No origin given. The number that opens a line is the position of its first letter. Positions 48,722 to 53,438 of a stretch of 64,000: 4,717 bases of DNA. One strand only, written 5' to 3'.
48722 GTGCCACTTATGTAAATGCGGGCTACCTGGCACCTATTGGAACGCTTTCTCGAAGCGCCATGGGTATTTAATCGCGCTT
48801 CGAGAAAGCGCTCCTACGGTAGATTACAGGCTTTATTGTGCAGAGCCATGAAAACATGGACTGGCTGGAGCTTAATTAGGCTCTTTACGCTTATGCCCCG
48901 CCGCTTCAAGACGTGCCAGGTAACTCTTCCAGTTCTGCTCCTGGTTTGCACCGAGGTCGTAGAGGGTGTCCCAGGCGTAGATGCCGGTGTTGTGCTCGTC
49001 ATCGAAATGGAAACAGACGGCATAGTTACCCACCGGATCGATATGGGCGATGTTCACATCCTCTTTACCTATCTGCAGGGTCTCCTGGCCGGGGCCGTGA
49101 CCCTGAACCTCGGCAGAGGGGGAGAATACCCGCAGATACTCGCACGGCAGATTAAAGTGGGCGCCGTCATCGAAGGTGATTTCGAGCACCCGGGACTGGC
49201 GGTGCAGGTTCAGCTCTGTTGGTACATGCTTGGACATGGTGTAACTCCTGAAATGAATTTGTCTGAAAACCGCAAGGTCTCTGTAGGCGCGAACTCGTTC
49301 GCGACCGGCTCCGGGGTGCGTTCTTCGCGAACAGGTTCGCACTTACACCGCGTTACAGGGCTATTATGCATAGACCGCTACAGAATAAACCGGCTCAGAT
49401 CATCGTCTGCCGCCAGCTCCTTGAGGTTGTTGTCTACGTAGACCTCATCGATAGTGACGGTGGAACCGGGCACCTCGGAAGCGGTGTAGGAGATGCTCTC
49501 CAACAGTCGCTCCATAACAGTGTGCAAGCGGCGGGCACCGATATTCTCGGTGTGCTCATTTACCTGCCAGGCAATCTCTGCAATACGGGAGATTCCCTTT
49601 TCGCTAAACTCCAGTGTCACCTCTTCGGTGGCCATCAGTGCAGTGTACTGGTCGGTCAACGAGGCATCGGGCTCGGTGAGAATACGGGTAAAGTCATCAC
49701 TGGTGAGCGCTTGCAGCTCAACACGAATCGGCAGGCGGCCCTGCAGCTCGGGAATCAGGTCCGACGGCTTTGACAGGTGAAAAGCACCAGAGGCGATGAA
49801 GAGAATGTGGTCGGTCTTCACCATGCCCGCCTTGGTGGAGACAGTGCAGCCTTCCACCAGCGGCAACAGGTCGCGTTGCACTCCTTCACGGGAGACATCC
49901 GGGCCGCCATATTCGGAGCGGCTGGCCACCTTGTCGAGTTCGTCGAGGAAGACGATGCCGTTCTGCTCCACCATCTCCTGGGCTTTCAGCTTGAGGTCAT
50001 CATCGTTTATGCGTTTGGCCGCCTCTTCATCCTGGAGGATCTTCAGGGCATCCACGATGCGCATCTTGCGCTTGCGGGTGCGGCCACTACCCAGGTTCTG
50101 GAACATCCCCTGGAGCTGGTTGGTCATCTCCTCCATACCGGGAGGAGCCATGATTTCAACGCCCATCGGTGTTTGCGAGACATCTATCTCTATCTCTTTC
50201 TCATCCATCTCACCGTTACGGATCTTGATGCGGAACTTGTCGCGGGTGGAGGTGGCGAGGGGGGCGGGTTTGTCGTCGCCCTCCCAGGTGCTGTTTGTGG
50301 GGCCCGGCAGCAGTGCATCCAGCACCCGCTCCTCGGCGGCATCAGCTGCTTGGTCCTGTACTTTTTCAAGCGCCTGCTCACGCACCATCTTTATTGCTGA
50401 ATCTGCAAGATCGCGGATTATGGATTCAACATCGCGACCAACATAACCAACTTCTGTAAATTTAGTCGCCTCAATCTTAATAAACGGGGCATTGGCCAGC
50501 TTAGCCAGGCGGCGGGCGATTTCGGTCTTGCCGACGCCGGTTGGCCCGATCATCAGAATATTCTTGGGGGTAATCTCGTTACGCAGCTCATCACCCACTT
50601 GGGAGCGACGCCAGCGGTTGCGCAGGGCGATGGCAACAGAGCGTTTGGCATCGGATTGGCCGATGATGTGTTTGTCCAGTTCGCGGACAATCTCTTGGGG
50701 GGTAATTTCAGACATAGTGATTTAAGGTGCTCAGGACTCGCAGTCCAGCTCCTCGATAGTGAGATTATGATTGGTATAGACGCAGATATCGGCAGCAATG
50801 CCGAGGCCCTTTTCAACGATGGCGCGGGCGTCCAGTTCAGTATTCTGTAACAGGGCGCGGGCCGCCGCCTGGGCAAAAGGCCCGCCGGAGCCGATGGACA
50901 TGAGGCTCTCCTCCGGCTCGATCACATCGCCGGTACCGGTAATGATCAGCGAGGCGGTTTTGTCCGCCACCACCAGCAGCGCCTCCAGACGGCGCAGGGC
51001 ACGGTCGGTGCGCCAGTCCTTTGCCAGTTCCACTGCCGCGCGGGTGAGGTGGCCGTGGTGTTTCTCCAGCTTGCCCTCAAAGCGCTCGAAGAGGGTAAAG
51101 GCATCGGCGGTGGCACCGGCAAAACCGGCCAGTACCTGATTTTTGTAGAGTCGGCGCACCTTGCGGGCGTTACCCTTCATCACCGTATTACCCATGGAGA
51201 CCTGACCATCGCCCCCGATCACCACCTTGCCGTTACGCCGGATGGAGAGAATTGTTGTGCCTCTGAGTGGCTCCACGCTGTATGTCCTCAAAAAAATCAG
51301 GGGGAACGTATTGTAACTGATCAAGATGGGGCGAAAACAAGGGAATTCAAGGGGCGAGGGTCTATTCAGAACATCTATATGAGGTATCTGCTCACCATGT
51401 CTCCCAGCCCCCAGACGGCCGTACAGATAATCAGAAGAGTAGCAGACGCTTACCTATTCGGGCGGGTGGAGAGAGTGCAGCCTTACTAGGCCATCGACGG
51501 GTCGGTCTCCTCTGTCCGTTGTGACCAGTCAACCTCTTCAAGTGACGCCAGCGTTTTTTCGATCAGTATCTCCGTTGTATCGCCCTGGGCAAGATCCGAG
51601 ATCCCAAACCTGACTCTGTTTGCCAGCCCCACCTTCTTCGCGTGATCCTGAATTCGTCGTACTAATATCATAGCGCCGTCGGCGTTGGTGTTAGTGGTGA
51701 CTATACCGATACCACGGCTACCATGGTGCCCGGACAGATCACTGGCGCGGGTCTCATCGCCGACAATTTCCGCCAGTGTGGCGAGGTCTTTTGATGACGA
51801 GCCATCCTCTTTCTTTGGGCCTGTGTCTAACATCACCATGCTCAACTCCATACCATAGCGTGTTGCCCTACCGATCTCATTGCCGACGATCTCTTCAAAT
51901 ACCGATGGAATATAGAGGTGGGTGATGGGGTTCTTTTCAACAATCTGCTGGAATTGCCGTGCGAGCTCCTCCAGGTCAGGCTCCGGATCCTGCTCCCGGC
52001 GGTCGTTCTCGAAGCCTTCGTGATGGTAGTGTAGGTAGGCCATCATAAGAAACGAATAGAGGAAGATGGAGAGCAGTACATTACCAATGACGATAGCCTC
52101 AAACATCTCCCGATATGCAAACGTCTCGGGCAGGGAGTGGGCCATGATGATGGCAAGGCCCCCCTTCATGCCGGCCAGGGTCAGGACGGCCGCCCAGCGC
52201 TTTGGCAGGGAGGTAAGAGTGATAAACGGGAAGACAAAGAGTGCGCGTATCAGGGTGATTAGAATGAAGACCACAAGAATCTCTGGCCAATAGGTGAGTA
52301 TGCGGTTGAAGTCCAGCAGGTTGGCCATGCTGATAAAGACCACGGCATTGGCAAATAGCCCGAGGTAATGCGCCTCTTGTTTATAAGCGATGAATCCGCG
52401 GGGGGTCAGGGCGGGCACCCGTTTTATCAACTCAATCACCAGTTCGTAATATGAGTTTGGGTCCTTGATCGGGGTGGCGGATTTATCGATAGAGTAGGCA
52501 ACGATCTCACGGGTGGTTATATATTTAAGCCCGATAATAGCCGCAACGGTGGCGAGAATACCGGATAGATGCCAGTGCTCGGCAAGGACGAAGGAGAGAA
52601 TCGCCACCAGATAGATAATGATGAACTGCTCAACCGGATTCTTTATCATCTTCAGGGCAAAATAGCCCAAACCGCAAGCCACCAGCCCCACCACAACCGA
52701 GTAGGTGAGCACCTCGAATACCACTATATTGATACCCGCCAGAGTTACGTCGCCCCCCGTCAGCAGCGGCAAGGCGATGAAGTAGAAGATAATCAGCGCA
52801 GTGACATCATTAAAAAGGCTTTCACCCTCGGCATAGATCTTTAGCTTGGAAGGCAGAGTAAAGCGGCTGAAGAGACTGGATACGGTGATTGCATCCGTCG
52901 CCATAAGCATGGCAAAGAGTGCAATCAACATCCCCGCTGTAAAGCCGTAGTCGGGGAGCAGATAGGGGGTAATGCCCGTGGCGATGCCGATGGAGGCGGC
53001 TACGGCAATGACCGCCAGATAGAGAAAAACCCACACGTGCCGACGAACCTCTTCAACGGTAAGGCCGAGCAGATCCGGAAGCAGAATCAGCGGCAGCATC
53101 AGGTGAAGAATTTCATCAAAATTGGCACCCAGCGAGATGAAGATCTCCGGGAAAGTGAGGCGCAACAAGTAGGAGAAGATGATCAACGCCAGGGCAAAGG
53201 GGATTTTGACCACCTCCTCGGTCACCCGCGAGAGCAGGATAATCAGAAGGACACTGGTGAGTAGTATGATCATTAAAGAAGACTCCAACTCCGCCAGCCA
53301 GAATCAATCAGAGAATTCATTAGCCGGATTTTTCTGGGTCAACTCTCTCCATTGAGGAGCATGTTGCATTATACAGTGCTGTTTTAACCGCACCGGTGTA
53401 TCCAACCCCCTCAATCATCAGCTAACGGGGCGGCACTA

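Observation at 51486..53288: Na+/H+ antiporter fused to a dead GGDEF domain that keeps the RxxD I-site: candidate c-di-GMP-gated antiporter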

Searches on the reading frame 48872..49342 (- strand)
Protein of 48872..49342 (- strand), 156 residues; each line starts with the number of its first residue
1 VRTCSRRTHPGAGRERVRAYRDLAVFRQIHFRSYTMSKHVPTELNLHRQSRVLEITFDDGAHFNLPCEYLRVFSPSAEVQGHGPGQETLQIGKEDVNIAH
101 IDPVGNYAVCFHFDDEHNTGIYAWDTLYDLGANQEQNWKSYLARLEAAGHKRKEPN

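Call 15: search_protein_families(library=pfam, proteins=[window:48872-49342:-], max_evalue=0.001)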
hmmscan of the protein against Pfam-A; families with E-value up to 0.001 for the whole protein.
window:48872-49342:- (156 aa): 1 family
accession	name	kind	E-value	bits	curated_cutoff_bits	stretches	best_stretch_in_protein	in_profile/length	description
PF06155.17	GBBH-like_N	-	4e-31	108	22.8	1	45-128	2-85/85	Gamma-butyrobetaine hydroxylase-like, N-terminal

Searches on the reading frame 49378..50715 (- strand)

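Call 15: search_protein_families(library=pfam, proteins=[window:49378-50715:-], max_evalue=0.001)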
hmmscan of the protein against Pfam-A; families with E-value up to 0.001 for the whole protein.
window:49378-50715:- (445 aa): 9 families
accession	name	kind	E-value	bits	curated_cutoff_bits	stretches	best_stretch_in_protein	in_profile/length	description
PF07724.20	AAA_2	-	4.3e-34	118.4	27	2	189-331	9-166/166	AAA domain (Cdc48 subfamily)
PF00004.35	AAA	-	1.7e-15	58.1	21.2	2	53-107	1-57/131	ATPase family associated with various cellular activities (AAA)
PF07728.20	AAA_5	-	6.5e-07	29.9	22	1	52-88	1-38/139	AAA domain (dynein-related subfamily)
PF00493.29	MCM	-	3.7e-06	26.6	23.3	1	7-78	16-86/224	MCM P-loop domain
PF13401.12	AAA_22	-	8.1e-06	26.6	27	1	51-123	6-83/130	AAA domain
PF13191.12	AAA_16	-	2.9e-05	25.1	32.6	1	49-135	23-120/167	AAA ATPase domain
PF13238.12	AAA_18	-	8.4e-05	23.5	29.4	1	53-135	1-80/128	AAA domain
PF01078.27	Mg_chelatase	-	0.00015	21.7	20.3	0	52-75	24-47/207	Magnesium chelatase, subunit ChlI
PF13521.12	AAA_28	-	0.00096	19.8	27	0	53-120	2-70/164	AAA domain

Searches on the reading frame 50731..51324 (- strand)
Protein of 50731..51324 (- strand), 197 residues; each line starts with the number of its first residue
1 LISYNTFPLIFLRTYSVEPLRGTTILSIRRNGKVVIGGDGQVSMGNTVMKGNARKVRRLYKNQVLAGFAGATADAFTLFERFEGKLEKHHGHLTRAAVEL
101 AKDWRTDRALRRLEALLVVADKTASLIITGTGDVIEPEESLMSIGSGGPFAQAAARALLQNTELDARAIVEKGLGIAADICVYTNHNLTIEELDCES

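Call 15: search_protein_families(library=pfam, proteins=[window:50731-51324:-], max_evalue=0.001)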
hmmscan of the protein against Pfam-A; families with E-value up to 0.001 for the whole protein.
window:50731-51324:- (197 aa): 1 family
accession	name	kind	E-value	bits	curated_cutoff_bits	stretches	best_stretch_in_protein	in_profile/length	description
PF00227.31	Proteasome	-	3.5e-24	85.9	22.4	1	21-191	3-187/189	Proteasome subunit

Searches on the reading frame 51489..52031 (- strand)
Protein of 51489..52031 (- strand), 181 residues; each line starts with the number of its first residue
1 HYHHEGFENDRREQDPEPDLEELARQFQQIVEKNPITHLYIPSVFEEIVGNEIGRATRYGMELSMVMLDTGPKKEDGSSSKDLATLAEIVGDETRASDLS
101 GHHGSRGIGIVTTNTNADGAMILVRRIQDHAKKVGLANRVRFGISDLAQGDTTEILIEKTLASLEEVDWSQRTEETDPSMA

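Call 6: search_protein_families(library=pfam, proteins=[window:51489-52031:-], max_evalue=10)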
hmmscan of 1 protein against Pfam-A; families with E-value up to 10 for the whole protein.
seq(181 aa): 1 family
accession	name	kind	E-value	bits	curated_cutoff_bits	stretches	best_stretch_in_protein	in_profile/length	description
PF00990.26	GGDEF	-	0.097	12.9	23.8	1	38-134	8-110/161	Diguanylate cyclase, GGDEF domain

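Call 8: search_solved_structures(query=window:51489-52031:-, max_evalue=1, show_alignments=3)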
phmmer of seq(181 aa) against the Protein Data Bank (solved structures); distinct sequences matched with E-value up to 1: 8.
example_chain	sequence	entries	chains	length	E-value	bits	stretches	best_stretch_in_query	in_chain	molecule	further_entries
3ign_A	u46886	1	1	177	3.2e-06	30.5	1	34-136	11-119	Diguanylate cyclase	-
3i5a_A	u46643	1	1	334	0.014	18.7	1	27-130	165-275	Response regulator/GGDEF domain protein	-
3i5c_A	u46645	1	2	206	0.016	18.5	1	21-134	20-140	Fusion of General control protein GCN4 and WSPR response regulator protein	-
3bre_A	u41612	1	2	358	0.083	16.1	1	17-134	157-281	Probable two-component response regulator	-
9t28_A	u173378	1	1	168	0.19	15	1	43-134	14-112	diguanylate cyclase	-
5bxy_A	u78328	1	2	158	0.2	14.9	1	100-162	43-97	RNA methyltransferase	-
3i5b_A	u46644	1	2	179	0.23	14.7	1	39-134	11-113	WspR response regulator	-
4lfk_A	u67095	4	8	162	0.36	14.1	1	79-139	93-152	Galactose-6-phosphate isomerase subunit A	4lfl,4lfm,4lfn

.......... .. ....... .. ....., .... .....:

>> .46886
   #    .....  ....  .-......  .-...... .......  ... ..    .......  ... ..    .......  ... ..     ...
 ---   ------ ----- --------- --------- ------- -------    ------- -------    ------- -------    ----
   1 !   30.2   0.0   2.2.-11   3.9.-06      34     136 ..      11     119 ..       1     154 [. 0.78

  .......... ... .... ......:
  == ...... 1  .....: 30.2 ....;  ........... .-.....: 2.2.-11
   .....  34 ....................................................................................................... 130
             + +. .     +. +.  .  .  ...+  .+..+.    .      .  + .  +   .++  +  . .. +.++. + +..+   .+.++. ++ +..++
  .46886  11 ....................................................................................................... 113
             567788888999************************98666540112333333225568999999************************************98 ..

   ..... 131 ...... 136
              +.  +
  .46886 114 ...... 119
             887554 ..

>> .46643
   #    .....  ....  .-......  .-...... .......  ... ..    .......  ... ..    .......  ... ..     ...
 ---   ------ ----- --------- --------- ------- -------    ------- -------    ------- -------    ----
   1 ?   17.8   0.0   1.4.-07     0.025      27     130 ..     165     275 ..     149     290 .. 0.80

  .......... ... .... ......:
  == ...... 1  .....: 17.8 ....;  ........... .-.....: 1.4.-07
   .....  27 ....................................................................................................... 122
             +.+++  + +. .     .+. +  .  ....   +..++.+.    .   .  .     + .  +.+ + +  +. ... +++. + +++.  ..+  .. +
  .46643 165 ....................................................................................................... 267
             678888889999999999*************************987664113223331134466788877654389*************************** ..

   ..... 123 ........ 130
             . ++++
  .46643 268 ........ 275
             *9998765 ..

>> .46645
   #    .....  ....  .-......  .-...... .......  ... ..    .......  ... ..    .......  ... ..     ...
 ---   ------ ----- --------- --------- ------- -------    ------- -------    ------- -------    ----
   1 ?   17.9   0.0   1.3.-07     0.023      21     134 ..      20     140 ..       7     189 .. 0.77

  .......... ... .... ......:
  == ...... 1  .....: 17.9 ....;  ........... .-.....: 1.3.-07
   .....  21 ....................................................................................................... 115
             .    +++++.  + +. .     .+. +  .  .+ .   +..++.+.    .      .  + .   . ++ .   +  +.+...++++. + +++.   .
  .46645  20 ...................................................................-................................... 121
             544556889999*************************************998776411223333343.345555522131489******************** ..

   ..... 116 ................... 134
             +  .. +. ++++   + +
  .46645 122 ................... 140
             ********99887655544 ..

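Call 18: search_protein_representatives(protein=window:51489-52016:-)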
Query: 176 residues. Proteins with E-value up to 0.001 (for the whole library): 355; up to 1e-10: 5; up to 1e-30: 1. The best 150 are listed.
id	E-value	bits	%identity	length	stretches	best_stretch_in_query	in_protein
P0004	1.6e-108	376.2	100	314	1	1-176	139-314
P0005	6.0e-25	104.5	37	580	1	2-159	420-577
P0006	1.8e-17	80.1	35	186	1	15-157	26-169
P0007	1.1e-15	74.4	34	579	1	5-161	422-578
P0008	2.4e-12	63.5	32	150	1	22-158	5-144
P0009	1.3e-10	57.9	28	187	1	14-159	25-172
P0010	9.5e-10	55.0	33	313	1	16-162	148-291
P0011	2.0e-09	54.0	29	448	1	6-160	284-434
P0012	5.5e-09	52.5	30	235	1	17-155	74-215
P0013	1.3e-08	51.4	30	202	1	23-164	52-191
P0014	1.5e-08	51.2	33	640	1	14-134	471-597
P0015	1.6e-08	51.1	30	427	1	5-163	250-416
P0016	1.6e-08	51.0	28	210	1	2-158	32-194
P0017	4.1e-08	49.7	28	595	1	12-159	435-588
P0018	4.7e-08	49.5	35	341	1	27-153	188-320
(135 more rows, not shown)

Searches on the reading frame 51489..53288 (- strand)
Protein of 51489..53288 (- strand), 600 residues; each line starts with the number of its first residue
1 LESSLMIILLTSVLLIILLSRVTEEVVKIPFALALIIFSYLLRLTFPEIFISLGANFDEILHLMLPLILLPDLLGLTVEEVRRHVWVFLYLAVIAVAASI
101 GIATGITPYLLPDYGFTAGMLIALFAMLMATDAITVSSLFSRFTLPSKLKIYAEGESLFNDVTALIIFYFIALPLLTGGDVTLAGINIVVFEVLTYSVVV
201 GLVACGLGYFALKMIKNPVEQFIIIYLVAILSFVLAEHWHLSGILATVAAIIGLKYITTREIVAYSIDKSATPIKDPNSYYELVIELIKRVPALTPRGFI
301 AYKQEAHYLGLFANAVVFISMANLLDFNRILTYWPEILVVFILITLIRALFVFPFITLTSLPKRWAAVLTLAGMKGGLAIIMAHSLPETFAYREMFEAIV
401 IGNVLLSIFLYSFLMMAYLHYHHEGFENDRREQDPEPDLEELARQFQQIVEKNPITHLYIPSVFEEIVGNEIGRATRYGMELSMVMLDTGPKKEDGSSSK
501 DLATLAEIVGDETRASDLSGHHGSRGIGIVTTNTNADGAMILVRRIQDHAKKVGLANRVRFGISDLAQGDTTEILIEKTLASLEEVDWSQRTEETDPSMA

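Call 4: search_protein_families(library=pfam, proteins=[window:51489-53288:-], max_evalue=10)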
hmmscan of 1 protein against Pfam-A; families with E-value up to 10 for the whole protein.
window:51489-53288:- (600 aa): 1 family
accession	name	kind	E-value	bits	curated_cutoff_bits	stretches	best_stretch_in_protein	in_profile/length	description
PF00999.27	Na_H_Exchanger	-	3.6e-24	85.7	26.2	2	16-250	3-238/375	Sodium/hydrogen exchanger, transmembrane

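Call 5: search_protein_families(library=ncbifam, proteins=[window:51489-53288:-], max_evalue=10)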
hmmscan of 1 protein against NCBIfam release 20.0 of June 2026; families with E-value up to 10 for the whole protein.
window:51489-53288:- (600 aa): 10 families
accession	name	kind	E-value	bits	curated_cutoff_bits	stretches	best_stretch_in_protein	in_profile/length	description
TIGR00831.1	a_cpa1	equivalog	9.9e-24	83.7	279.6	2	13-257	6-246/525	Na+/H+ antiporter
NF003716.0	PRK05326.1-3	equivalog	1.4e-11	43.5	355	2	7-252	8-256/499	potassium/proton antiporter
TIGR00840.1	b_cpa1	equivalog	1.4e-07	30.3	251.25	1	114-413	129-406/559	sodium/hydrogen exchanger 3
TIGR00254.1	GGDEF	domain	6.2e-06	26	37.4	1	452-553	7-114/168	diguanylate cyclase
NF038266.1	diguan_SiaD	equivalog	3.8e-05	23.2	290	1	439-556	83-206/252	biofilm regulation diguanylate cyclase SiaD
NF047654.1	DiguCycDgcRLepto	equivalog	0.0093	14.9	500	1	442-556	125-245/295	diguanylate cyclase DgcR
NF041606.1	dguan_cyc_DgcA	equivalog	0.073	12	370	1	456-552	184-286/340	diguanylate cyclase DgcA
NF007599.0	PRK10245.1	equivalog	0.11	11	402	1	439-557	199-323/371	diguanylate cyclase AdrA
NF007135.0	PRK09581.1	equivalog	0.14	10.9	474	1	452-552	294-400/457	PleD family two-component system response regulator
NF040885.1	diguan_DgcJ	equivalog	1.1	8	500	1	456-578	347-477/493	diguanylate cyclase DgcJ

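Call 55: predict_structure(alignment_id=A4)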
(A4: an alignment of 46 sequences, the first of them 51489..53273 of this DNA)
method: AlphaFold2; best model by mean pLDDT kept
length: 595 residues; sequences in the alignment: 46
mean_pLDDT: 84.8   pTM: 0.72
mean pLDDT of the five models: 84.8, 83.9, 83.3, 81.1, 81.0
residues with pLDDT >= 90: 247; 70-90: 276; 50-70: 60; < 50: 12
segments of 3 or more residues with pLDDT < 50: 585-595
pLDDT, mean of each block of 10 residues (from residue 1): 87 91 87 89 83 83 86 88 93 96 94 95 87 81 89 89 90 84 87 95 90 84 93 87 92 82 57 59 61 75 86 84 93 97 95 93 89 86 92 94 91 92 83 56 74 88 87 88 77 79 90 88 92 89 88 86 90 83 46 38
secondary structure, 60 per line:
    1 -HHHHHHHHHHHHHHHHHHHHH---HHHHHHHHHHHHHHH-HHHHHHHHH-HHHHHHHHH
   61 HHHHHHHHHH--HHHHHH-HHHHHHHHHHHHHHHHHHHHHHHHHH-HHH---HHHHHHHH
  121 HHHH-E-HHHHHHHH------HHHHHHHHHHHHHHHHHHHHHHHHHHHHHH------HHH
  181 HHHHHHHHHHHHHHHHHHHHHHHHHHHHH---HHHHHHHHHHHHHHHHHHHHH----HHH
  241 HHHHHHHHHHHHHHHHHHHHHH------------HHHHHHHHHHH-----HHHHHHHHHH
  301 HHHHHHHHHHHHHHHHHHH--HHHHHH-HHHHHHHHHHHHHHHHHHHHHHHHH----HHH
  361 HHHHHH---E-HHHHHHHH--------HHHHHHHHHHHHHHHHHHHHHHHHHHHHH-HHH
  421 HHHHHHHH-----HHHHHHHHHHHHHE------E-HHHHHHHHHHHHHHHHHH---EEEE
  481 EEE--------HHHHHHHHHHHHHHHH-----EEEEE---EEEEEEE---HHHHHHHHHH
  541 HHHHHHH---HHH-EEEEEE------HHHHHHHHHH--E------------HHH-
elements in order: H2-22 H26-40 H42-50 H52-70 H73-78 H80-105 H113-124 H128-135 H142-171 H178-209 H213-233 H238-262 H275-285 H291-319 H322-327 H329-353 H358-366 H372-379 H388-416 H418-428 H434-446 H456-473 E477-483 H492-507 E513-517 E521-527 H531-547 E555-560 H567-576

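Call 58: fold_search(model_id=the predicted structure, library=pdb)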
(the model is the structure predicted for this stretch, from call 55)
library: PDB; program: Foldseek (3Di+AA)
matches with E <= 10: 823; with E <= 0.001: 117
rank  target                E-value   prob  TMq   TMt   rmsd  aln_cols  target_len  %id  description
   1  7y3e_A                7.3e-13  1.00  0.57  0.37  11.2       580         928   17  Cryo-EM structure of Arabidopsis thaliana SOS1 in an occluded state (released 2023-08-09)
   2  8jd9_A                4.5e-12  1.00  0.58  0.38  11.2       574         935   16  Cyro-EM structure of the Na+/H+ antipoter SOS1 from Arabidopsis thaliana,class1 (released 2023-11-08)
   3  8xqa_A                1.1e-11  1.00  0.57  0.51  13.9       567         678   16  Structure of the sea urchin spSLC9C1 in state-3 w/ cAMP dimer (released 2024-07-17)
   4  8iwo_A                2.5e-11  1.00  0.58  0.37  13.5       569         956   17  The rice Na+/H+ antiporter SOS1 in an auto-inhibited state (released 2023-11-22)
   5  8xq4                  4.5e-11  1.00  0.57  0.34  14.2       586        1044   16  Structure of the sea urchin spSLC9C1 in state-2 w/o cAMP protomer (released 2024-07-17)
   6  8xq6                  5.8e-11  1.00  0.56  0.34  13.9       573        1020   17  Structure of the sea urchin spSLC9C1 in state-3 w/o cAMP protomer (released 2025-01-15)
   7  8u6z_A                5.8e-11  1.00  0.54  0.33  14.6       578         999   17  SLC9C1 at pH 8 in presence of K+ (released 2025-03-26)
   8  8xq9_A                6.3e-11  1.00  0.56  0.49  14.6       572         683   16  Structure of the sea urchin spSLC9C1 in state-2 w/ cAMP dimer (released 2024-07-17)
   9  8pdu_A                7.4e-11  1.00  0.57  0.34  15.9       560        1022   17  cGMP-bound SpSLC9C1 in lipid nanodiscs, dimer (released 2023-11-08)
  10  8pcz_A                1.1e-10  1.00  0.56  0.34  15.2       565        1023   16  Ligand-free SpSLC9C1 in lipid nanodiscs, dimer (released 2023-11-08)
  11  8xq8                  1.2e-10  1.00  0.57  0.33  13.6       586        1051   16  Structure of the sea urchin spSLC9C1 in state-1 w/ cAMP protomer (released 2024-07-17)
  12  8xpq_A                1.2e-10  1.00  0.57  0.34  15.7       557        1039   16  Structure of the sea urchin spSLC9C1 in state-2 w/o cAMP dimer (released 2024-07-17)
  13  8xq7_A                1.5e-10  1.00  0.58  0.34  13.2       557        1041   15  Structure of the sea urchin spSLC9C1 in state-1 w/ cAMP dimer (released 2024-07-17)
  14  8xq5_A                1.8e-10  1.00  0.57  0.35  13.8       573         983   16  Structure of the sea urchin spSLC9C1 in state-3 w/o cAMP dimer (released 2025-01-15)
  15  8pd5                  1.9e-10  1.00  0.56  0.33  14.0       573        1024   17  Ligand-free SpSLC9C1 in lipid nanodiscs, protomer state 3 (released 2023-11-08)
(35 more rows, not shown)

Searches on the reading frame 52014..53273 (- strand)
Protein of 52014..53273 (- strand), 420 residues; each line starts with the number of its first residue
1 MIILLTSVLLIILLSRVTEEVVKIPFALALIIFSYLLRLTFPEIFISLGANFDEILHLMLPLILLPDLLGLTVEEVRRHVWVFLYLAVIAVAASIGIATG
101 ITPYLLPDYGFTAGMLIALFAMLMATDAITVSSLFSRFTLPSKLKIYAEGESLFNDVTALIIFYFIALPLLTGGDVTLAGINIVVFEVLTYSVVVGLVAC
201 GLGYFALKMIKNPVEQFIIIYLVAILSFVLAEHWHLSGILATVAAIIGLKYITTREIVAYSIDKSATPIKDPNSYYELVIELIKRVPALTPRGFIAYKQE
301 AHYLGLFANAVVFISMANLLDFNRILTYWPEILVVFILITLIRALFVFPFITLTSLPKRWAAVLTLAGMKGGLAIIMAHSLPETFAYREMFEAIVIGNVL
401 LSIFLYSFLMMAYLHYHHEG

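Call 41: search_solved_structures(query=window:52014-53273:-, max_evalue=0.001)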
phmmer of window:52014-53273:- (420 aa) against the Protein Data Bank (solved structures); distinct sequences matched with E-value up to 0.001: 4.
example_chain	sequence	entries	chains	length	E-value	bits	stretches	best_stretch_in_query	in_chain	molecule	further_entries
7y3e_A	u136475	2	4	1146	2.9e-07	33.4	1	55-251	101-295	Sodium/hydrogen exchanger 7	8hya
8jd9_A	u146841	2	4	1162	3.4e-07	33.2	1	55-251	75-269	Sodium/hydrogen exchanger 7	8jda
8j2m_A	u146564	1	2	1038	0.00053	22.7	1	47-251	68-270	Na+/H+ antiporter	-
8iwo_A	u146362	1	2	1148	0.00063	22.4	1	47-251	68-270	OsSOS1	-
